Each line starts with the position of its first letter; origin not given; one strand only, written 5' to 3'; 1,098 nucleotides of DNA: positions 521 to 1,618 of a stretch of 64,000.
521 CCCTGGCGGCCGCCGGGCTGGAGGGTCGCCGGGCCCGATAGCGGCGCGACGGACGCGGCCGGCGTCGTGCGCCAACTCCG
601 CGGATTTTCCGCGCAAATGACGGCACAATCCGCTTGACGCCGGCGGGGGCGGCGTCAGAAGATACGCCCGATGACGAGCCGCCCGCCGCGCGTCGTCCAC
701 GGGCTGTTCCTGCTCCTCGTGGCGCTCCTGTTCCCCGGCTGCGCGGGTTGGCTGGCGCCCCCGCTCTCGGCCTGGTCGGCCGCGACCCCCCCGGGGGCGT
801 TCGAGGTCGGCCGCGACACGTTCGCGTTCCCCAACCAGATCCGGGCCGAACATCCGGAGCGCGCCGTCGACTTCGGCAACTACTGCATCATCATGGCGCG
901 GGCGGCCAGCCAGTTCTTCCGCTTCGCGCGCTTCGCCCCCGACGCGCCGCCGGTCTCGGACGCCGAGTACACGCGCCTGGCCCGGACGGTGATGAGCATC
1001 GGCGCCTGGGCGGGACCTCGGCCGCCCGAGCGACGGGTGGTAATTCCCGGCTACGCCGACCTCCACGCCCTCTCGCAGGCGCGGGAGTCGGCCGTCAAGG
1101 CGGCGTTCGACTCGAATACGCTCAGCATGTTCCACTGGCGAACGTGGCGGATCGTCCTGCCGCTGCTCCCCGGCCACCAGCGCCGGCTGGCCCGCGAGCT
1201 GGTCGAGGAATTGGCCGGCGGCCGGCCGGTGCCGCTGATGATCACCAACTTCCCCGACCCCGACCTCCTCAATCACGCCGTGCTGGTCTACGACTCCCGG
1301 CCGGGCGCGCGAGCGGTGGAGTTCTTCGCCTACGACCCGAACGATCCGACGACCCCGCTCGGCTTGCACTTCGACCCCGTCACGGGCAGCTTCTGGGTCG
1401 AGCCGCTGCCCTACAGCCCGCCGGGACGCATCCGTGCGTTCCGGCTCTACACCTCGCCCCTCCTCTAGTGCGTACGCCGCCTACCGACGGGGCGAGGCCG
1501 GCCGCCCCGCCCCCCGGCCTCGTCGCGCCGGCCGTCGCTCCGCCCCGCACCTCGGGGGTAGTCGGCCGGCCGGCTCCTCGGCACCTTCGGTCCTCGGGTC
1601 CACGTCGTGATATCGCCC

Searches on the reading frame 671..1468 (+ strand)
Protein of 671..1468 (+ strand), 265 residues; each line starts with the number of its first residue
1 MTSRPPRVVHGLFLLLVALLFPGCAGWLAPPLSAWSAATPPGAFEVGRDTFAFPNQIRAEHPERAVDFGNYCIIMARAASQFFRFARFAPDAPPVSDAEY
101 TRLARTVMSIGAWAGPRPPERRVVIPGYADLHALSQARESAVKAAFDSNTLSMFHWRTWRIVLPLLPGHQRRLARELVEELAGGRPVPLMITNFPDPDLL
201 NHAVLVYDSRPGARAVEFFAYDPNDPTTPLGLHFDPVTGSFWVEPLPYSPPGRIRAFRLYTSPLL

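Call 6: search_protein_families(library=pfam, proteins=[window:671-1468:+], max_evalue=0.01)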
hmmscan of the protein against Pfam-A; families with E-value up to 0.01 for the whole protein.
window:671-1468:+ (265 aa): 0 families

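Call 8: search_protein_families(library=ncbifam, proteins=[window:671-1468:+], max_evalue=0.001)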
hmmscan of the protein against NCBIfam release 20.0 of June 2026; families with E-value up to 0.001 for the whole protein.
window:671-1468:+ (265 aa): 0 families

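Call 42: find_homologous_proteins(query=window:671-1468:+)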
Query window:671-1468:+ (265 aa): 344 proteins with E <= 0.001 among 7826 candidates; the best 120 are listed.
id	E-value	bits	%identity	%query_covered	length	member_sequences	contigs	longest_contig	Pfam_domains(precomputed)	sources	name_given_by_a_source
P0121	3.9e-175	599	99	100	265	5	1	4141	PF26995.1,PF26997.1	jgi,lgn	jgi:hypothetical protein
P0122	2.1e-133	462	79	100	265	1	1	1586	PF26995.1,PF26997.1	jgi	jgi:hypothetical protein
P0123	1.9e-132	459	79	100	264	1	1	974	PF26995.1,PF26997.1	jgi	jgi:hypothetical protein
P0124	1.7e-109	383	70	92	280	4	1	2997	PF26995.1,PF26997.1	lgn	-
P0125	1.4e-108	381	69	95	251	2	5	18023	PF26995.1,PF26997.1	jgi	jgi:hypothetical protein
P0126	1.2e-107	377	68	95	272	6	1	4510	PF26995.1,PF26997.1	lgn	-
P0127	4.6e-106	372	71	85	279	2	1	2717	PF26995.1,PF26997.1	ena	-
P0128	1.2e-105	371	69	95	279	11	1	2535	PF26995.1,PF26997.1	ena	-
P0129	2.2e-105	370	72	84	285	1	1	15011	PF26995.1,PF26997.1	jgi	jgi:hypothetical protein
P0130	3.0e-105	370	68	94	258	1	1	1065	PF26995.1,PF26997.1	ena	-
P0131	2.6e-104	366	66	96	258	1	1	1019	PF26995.1,PF26997.1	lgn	-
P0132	4.6e-104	366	70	87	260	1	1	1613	PF26995.1,PF26997.1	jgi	jgi:hypothetical protein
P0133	6.7e-104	365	67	98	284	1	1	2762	PF26995.1,PF26997.1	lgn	-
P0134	1.3e-103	364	68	94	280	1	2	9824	PF26995.1,PF26997.1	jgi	jgi:hypothetical protein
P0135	8.4e-103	362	67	90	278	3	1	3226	PF26995.1,PF26997.1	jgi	jgi:hypothetical protein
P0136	2.1e-102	360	65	97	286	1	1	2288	PF26995.1,PF26997.1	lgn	-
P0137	2.4e-102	360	71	87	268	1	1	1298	PF26995.1,PF26997.1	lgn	-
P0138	4.7e-102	359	67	95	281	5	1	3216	PF26995.1,PF26997.1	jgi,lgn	jgi:hypothetical protein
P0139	2.8e-101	357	65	89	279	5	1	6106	PF26995.1,PF26997.1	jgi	-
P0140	4.2e-101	356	64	95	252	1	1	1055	PF26995.1,PF26997.1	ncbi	-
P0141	1.0e-100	355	65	92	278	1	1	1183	PF26995.1,PF26997.1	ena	-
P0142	2.9e-100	353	70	84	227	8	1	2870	PF26995.1,PF26997.1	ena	-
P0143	8.0e-100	352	70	86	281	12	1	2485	PF26995.1,PF26997.1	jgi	jgi:hypothetical protein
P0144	2.1e-99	350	66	85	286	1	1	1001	PF26995.1,PF26997.1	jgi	jgi:hypothetical protein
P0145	5.7e-99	349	66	94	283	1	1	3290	PF26995.1,PF26997.1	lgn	-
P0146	7.3e-99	349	64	99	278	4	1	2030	PF26995.1,PF26997.1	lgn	-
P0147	1.5e-98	348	64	95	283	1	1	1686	PF26995.1,PF26997.1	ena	-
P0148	3.3e-98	346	65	98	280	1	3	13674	PF26995.1,PF26997.1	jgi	-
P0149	3.7e-98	346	66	95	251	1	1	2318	PF26995.1,PF26997.1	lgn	-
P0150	3.9e-98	346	65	93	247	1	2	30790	PF26995.1,PF26997.1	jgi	jgi:hypothetical protein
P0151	3.2e-97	343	66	85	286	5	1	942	PF26995.1,PF26997.1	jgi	jgi:hypothetical protein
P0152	3.7e-97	343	62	96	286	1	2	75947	PF26995.1,PF26997.1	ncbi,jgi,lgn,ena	-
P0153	4.9e-96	339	68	86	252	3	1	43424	PF26995.1,PF26997.1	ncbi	-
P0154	1.7e-95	338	67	90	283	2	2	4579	PF26995.1,PF26997.1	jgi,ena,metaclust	metaclust:\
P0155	1.8e-95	337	68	84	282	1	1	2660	PF26995.1,PF26997.1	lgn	-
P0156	2.3e-95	337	63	92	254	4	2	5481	PF26995.1,PF26997.1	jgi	jgi:hypothetical protein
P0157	3.4e-95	337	67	85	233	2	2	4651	PF26995.1,PF26997.1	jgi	jgi:hypothetical protein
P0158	1.6e-94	334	62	92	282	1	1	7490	PF26995.1,PF26997.1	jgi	-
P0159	1.9e-94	334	64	87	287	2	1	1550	PF26995.1,PF26997.1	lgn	-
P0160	3.5e-93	330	61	95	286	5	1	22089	PF26995.1,PF26997.1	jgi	jgi:hypothetical protein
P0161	5.6e-93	329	64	85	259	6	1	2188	PF26995.1,PF26997.1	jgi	jgi:hypothetical protein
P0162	8.0e-93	329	65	83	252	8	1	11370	PF26995.1,PF26997.1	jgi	jgi:hypothetical protein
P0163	1.2e-92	328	59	95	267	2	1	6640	PF26995.1,PF26997.1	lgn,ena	-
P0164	1.6e-92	328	61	98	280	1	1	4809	PF26995.1,PF26997.1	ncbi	-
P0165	4.9e-92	326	60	92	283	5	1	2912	PF26995.1,PF26997.1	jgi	jgi:hypothetical protein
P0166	6.6e-92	326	61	99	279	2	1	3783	PF26995.1,PF26997.1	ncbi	ncbi:MAG: hypothetical protein ACRELA_24465 [Candidatus Rokuibacteriota bacterium]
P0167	1.3e-91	325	62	92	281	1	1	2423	PF26995.1,PF26997.1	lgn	-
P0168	1.5e-91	325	61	92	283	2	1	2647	PF26995.1,PF26997.1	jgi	jgi:hypothetical protein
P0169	3.2e-91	324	64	85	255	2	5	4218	PF26995.1,PF26997.1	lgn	-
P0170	6.1e-91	323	65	85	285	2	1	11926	PF26995.1,PF26997.1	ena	-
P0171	8.2e-91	322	61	95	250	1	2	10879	PF26995.1,PF26997.1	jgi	jgi:hypothetical protein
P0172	8.8e-91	322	61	98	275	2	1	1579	PF26995.1,PF26997.1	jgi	jgi:hypothetical protein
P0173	1.6e-90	321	60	97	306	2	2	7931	PF26995.1,PF26997.1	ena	-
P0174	3.0e-90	320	61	92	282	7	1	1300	PF26995.1,PF26997.1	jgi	jgi:hypothetical protein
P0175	3.6e-90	320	62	89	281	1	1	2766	PF26995.1,PF26997.1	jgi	jgi:hypothetical protein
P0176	8.3e-90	319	63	89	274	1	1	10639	PF26995.1,PF26997.1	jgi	jgi:hypothetical protein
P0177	8.7e-90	319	64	86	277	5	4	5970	PF26995.1,PF26997.1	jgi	jgi:hypothetical protein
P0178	1.5e-89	318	64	84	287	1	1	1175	PF26995.1,PF26997.1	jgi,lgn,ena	-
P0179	1.9e-89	318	66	84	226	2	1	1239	PF26995.1,PF26997.1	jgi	jgi:hypothetical protein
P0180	1.9e-89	318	63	85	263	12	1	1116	PF26995.1,PF26997.1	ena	-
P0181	2.8e-89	317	64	85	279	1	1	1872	PF26995.1,PF26997.1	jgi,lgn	-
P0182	2.9e-89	317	63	86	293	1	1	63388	PF26995.1,PF26997.1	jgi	jgi:hypothetical protein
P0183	3.6e-89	317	70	75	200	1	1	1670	PF26995.1,PF26997.1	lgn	-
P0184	9.6e-89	315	57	95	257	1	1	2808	PF26995.1,PF26997.1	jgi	jgi:hypothetical protein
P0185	1.4e-88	315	61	95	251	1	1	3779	PF26995.1,PF26997.1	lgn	-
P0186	1.6e-88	315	63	89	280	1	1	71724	PF26995.1,PF26997.1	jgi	jgi:hypothetical protein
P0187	3.2e-88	314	63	84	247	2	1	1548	PF26995.1,PF26997.1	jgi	jgi:hypothetical protein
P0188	3.2e-88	314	62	91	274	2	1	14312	PF26995.1,PF26997.1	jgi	jgi:hypothetical protein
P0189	3.4e-88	314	56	99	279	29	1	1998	PF26995.1,PF26997.1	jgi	jgi:hypothetical protein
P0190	2.5e-87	311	61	92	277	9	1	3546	PF26995.1,PF26997.1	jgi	jgi:hypothetical protein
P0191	3.1e-87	310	64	84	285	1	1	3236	PF26995.1,PF26997.1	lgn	-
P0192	4.9e-87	310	61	84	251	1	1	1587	PF26995.1,PF26997.1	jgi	jgi:hypothetical protein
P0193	5.0e-87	310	59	94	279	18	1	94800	PF26995.1,PF26997.1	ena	-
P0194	5.8e-87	310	60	86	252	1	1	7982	PF26995.1,PF26997.1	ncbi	-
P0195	6.4e-87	309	61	85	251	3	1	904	PF26995.1,PF26997.1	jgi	jgi:hypothetical protein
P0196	7.8e-87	309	61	92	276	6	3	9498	PF26995.1,PF26997.1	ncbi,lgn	-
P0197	9.4e-87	309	59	94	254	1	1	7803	PF26995.1,PF26997.1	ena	-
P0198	9.6e-87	309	61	85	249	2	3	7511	PF26995.1,PF26997.1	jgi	jgi:hypothetical protein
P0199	1.2e-86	309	58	95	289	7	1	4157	PF26995.1,PF26997.1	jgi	-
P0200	1.3e-86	308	69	75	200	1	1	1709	PF26995.1,PF26997.1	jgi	jgi:hypothetical protein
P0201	1.7e-86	308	59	94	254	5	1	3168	PF26995.1,PF26997.1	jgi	jgi:hypothetical protein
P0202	2.4e-86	308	60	85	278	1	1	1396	PF26995.1,PF26997.1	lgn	-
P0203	3.1e-86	307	63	84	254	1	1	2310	PF26995.1,PF26997.1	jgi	jgi:hypothetical protein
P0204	6.9e-86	306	60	85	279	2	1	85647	PF26995.1,PF26997.1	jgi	jgi:hypothetical protein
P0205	7.1e-86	306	61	84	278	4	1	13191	PF26995.1,PF26997.1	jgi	jgi:hypothetical protein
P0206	7.6e-86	306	59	99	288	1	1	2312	PF26995.1,PF26997.1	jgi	jgi:hypothetical protein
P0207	8.0e-86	306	63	84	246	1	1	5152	PF26995.1,PF26997.1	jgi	jgi:hypothetical protein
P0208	1.2e-85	305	59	84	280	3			PF26995.1,PF26997.1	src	-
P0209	2.0e-85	305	59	86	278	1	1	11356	PF26995.1,PF26997.1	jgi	jgi:hypothetical protein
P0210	2.2e-85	304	64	86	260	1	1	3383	PF26995.1,PF26997.1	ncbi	-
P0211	2.9e-85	304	60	85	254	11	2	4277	PF26995.1,PF26997.1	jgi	jgi:hypothetical protein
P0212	2.9e-85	304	59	94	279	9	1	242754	PF26995.1,PF26997.1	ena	-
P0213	3.1e-85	304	60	85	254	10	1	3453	PF26995.1,PF26997.1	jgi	-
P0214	4.2e-85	303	60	85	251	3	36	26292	PF26995.1,PF26997.1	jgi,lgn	jgi:hypothetical protein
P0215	4.9e-85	303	62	85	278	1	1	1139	PF26995.1,PF26997.1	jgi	jgi:hypothetical protein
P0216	5.4e-85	303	55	99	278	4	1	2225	PF26995.1,PF26997.1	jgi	jgi:hypothetical protein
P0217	6.8e-85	303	56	94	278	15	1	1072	PF26995.1,PF26997.1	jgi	jgi:hypothetical protein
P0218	8.3e-85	303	57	91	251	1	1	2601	PF26995.1,PF26997.1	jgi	jgi:hypothetical protein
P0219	1.5e-84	302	61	84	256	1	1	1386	PF26995.1,PF26997.1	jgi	jgi:hypothetical protein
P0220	1.7e-84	301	58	95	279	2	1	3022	PF26995.1,PF26997.1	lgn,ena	-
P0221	2.1e-84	301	59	86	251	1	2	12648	PF26995.1,PF26997.1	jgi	jgi:hypothetical protein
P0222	3.2e-84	301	58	91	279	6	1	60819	PF26995.1,PF26997.1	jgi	jgi:hypothetical protein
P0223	3.6e-84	300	57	94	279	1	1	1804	PF26995.1,PF26997.1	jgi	jgi:hypothetical protein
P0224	3.9e-84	300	58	94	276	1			PF26995.1,PF26997.1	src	-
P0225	4.7e-84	300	59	84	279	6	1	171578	PF26995.1,PF26997.1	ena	-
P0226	5.7e-84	300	60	84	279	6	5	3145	PF26995.1,PF26997.1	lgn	-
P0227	6.3e-84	300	57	91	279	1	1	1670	PF26995.1,PF26997.1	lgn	-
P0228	5.9e-83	296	62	92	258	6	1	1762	PF26995.1,PF26997.1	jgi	jgi:hypothetical protein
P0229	1.2e-82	295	57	94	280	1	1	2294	PF26995.1,PF26997.1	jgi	jgi:hypothetical protein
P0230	1.4e-82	295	59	85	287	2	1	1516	PF26995.1,PF26997.1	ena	-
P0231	1.7e-82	295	56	99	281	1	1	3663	PF26995.1,PF26997.1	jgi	jgi:hypothetical protein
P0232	1.8e-82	295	62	84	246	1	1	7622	PF26995.1,PF26997.1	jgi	jgi:hypothetical protein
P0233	2.0e-82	295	58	88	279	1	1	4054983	PF26995.1,PF26997.1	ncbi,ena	-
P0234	3.0e-82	294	57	94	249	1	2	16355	PF26995.1,PF26997.1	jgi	jgi:hypothetical protein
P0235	5.4e-82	293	58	94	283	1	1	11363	PF26995.1,PF26997.1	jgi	jgi:hypothetical protein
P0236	5.7e-82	293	57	96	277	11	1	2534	PF26995.1,PF26997.1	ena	-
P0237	6.6e-82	293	57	94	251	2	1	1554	PF26995.1,PF26997.1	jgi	jgi:hypothetical protein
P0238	1.2e-81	292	59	84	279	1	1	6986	PF26995.1,PF26997.1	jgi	jgi:hypothetical protein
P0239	1.5e-81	292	59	92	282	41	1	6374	PF26995.1,PF26997.1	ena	-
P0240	2.0e-81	291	56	94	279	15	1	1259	PF26995.1,PF26997.1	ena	-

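Call 49: predict_structure(alignment_id=A2)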
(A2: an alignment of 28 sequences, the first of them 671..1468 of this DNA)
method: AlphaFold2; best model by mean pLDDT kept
length: 265 residues; sequences in the alignment: 28
mean_pLDDT: 82.7   pTM: 0.78
mean pLDDT of the five models: 82.7, 81.9, 81.2, 80.2, 78.3
residues with pLDDT >= 90: 141; 70-90: 64; 50-70: 42; < 50: 18
segments of 3 or more residues with pLDDT < 50: 25-39
pLDDT, mean of each block of 10 residues (from residue 1): 57 68 47 43 87 79 77 92 97 98 96 90 98 96 78 53 78 96 93 79 94 96 90 96 90 91 67
secondary structure, 60 per line:
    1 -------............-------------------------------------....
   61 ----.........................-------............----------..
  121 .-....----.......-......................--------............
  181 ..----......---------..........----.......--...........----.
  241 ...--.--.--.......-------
elements in order: H8-19 H57-60 H65-85 E86-89 H97-108 E123-126 H131-137 H139-160 H169-182 E187-192 E202-211 E216-222 E225-235 E240-243 E252-258

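Call 86: find_encoding_contigs(protein=P0121, flank=5000, max_places=4)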
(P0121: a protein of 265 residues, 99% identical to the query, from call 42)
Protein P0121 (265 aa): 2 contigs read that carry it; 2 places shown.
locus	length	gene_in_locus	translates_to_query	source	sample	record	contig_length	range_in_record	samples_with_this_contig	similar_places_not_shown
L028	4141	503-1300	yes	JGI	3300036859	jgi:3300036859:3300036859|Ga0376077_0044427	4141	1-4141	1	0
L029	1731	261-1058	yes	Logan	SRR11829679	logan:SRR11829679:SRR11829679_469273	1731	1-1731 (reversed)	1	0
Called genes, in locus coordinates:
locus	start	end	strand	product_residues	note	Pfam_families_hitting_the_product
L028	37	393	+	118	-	PF00701:DHDPS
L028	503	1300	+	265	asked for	PF26995:DUF8321, PF26997:DUF8322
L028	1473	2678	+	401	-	PF00109:ketoacyl-synt, PF00108:Thiolase_N (weak), PF02801:Ketoacyl-synt_C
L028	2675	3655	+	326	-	PF00109:ketoacyl-synt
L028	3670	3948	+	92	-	PF00550:PP-binding (weak)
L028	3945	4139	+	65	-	?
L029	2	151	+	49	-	?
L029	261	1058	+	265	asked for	PF26995:DUF8321, PF26997:DUF8322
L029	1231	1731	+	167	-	?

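Call 87: find_encoding_contigs(protein=window:671-1468:+, flank=5000, max_places=4)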
Protein window:671-1468:+ (265 aa): 1 contig read that carries it; 1 place shown.
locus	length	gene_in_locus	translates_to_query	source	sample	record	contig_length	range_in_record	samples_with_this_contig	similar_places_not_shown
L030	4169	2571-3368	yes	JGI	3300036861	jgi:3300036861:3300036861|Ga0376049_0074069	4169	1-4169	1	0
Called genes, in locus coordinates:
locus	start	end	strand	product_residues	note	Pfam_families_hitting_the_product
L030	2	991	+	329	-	?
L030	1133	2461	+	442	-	PF02310:B12-binding, PF00701:DHDPS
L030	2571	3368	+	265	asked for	PF26995:DUF8321, PF26997:DUF8322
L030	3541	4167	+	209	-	?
